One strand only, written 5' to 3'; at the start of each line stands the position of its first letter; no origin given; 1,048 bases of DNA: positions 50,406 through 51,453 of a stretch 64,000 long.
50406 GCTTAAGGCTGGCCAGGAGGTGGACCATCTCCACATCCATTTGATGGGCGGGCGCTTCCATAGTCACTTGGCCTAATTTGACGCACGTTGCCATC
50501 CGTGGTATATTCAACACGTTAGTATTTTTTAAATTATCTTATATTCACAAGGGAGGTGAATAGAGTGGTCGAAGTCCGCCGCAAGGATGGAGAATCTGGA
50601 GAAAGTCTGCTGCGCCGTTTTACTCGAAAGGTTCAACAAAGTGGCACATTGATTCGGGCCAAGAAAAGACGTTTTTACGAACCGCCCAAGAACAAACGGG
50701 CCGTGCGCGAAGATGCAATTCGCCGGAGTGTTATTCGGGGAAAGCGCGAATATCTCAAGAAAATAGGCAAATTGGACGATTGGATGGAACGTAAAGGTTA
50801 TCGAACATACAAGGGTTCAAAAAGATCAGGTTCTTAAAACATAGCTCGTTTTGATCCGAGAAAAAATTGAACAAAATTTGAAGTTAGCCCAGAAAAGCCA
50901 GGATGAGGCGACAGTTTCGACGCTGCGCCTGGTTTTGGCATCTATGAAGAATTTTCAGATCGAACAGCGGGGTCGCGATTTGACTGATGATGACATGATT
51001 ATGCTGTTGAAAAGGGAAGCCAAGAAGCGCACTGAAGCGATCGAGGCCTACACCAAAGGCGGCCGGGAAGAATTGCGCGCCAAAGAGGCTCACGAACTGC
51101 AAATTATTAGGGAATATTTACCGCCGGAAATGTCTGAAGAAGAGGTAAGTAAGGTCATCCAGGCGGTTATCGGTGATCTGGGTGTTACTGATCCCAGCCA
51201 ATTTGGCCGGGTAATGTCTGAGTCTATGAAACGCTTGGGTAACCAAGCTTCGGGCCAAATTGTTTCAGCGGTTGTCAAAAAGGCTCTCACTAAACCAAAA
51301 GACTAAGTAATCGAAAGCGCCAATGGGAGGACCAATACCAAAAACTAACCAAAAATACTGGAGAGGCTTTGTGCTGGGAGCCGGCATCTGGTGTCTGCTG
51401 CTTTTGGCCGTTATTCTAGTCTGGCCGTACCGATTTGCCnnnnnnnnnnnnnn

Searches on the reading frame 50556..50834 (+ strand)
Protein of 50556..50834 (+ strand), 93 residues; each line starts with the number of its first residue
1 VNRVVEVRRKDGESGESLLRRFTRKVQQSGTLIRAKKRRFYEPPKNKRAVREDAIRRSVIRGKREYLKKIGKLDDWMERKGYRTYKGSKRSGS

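Call 8: search_protein_families(library=pfam, proteins=[window:50556-50834:+], max_evalue=0.01)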
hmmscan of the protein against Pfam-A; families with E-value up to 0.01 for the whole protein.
window:50556-50834:+ (93 aa): 1 family
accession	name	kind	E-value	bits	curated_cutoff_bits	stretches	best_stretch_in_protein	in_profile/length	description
PF01165.25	Ribosomal_S21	-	3.2e-10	40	27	1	6-50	1-45/55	Ribosomal protein S21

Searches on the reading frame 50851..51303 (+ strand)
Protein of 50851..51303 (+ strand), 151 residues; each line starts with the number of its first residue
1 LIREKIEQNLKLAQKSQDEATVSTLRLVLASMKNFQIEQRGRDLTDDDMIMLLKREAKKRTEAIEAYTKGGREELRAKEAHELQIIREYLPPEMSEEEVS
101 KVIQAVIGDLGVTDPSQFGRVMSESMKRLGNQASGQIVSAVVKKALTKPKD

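Call 8: search_protein_families(library=pfam, proteins=[window:50851-51303:+], max_evalue=0.01)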
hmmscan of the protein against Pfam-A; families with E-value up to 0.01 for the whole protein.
window:50851-51303:+ (151 aa): 1 family
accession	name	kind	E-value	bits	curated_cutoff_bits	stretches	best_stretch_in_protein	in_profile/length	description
PF09424.15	YqeY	-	5.1e-40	137.3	27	1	3-146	1-143/143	Yqey-like protein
